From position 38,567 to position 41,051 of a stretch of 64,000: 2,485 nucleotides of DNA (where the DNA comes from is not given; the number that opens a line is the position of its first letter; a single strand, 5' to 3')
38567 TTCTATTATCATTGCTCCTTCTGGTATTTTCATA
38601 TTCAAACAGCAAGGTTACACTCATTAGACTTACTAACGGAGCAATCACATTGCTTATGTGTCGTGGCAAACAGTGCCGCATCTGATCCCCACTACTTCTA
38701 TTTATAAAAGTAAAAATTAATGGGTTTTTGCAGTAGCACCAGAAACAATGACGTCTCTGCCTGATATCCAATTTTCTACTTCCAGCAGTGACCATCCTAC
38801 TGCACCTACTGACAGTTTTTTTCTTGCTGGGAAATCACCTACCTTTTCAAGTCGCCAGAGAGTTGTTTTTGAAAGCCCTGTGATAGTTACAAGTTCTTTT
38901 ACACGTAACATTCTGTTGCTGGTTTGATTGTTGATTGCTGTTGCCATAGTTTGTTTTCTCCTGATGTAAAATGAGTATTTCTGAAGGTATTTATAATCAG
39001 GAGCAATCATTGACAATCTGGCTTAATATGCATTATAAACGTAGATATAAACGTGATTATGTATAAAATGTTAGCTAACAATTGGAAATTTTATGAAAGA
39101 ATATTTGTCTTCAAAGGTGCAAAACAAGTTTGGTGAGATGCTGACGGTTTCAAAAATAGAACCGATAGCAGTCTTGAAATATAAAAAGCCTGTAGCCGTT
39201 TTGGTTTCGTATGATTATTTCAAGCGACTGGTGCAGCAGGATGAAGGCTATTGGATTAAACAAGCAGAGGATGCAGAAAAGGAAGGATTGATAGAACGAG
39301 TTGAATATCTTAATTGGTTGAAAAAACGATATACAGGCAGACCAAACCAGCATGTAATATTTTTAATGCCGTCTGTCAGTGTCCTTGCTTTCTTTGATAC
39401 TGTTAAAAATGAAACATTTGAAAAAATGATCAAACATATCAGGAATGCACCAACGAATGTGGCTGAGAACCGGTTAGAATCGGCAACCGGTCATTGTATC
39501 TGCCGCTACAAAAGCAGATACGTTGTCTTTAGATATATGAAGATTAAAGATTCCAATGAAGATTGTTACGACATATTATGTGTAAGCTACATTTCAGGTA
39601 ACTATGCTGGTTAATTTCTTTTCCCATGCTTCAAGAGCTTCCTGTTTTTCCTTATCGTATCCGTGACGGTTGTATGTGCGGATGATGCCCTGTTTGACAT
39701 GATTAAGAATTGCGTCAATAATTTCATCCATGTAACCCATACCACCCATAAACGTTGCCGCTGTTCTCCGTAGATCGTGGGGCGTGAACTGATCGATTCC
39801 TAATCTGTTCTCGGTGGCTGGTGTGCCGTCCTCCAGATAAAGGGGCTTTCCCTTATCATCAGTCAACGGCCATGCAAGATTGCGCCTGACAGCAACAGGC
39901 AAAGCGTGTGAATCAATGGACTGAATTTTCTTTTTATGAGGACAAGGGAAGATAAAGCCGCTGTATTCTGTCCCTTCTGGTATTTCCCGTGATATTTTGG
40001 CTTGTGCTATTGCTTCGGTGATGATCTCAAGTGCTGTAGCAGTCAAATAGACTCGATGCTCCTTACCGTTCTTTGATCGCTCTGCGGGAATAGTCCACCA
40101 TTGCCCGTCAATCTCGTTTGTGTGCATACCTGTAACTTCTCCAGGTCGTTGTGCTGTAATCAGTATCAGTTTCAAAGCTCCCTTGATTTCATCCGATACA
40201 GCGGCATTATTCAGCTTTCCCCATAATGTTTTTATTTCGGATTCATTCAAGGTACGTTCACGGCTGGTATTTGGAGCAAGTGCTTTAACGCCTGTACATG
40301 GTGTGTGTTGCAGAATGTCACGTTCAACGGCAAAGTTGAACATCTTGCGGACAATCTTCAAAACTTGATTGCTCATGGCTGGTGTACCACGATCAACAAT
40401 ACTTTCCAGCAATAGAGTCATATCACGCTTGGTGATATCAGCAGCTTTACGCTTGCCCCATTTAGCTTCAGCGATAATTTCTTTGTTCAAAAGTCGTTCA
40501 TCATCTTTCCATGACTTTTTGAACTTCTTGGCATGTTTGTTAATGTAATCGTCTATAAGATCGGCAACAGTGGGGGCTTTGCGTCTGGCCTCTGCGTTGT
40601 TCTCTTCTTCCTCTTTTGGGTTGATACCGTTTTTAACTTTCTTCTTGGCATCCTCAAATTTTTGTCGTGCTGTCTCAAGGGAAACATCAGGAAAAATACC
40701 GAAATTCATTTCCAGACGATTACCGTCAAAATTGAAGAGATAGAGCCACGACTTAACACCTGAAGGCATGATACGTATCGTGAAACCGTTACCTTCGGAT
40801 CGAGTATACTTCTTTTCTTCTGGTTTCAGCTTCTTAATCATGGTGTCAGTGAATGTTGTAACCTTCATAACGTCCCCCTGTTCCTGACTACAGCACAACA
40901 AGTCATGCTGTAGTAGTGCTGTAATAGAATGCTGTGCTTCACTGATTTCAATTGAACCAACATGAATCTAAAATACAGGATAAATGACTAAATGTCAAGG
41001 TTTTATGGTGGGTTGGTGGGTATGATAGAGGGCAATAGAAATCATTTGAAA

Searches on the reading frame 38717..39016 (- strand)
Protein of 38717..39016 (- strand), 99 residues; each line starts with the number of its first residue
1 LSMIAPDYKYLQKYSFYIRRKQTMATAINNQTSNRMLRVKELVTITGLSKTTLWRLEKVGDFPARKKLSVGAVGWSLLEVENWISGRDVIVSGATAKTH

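Call 17: search_protein_families(library=pfam, proteins=[window:38717-39016:-], max_evalue=0.01)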
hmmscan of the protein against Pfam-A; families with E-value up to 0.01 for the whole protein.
window:38717-39016:- (99 aa): 2 families
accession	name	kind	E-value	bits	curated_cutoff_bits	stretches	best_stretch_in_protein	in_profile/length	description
PF05930.18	Phage_AlpA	-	1.5e-13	50.8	21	1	35-84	2-51/51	Prophage CP4-57 regulatory protein (AlpA)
PF12728.13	HTH_17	-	0.0033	18.1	27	1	36-67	1-32/51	Helix-turn-helix domain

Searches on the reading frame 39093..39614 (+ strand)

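Call 17: search_protein_families(library=pfam, proteins=[window:39093-39614:+], max_evalue=0.01)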
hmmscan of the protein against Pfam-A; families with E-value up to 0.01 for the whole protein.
window:39093-39614:+ (173 aa): 1 family
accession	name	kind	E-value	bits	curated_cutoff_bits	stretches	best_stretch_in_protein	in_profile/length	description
PF02604.26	PhdYeFM_antitox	-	4e-05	23.7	29.8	1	1-51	1-51/74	Antitoxin Phd_YefM, type II toxin-antitoxin system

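Call 55: search_protein_families(library=padloc, proteins=[window:39093-39614:+], max_evalue=0.01)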
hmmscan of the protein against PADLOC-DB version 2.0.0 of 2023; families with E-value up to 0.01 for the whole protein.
window:39093-39614:+ (173 aa): 0 families

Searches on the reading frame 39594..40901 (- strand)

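Call 17: search_protein_families(library=pfam, proteins=[window:39594-40901:-], max_evalue=0.01)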
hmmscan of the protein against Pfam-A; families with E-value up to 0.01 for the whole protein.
window:39594-40901:- (435 aa): 3 families
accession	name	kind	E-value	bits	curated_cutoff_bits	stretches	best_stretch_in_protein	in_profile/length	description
PF13356.12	Arm-DNA-bind_3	-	9.7e-20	70.9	27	1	17-100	1-81/83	Arm DNA-binding domain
PF00589.27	Phage_integrase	-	2.1e-17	63.9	27.1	2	217-329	2-108/172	Phage integrase family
PF22022.2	Phage_int_M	-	5.9e-07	30.1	27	1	116-205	5-93/96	Phage integrase central domain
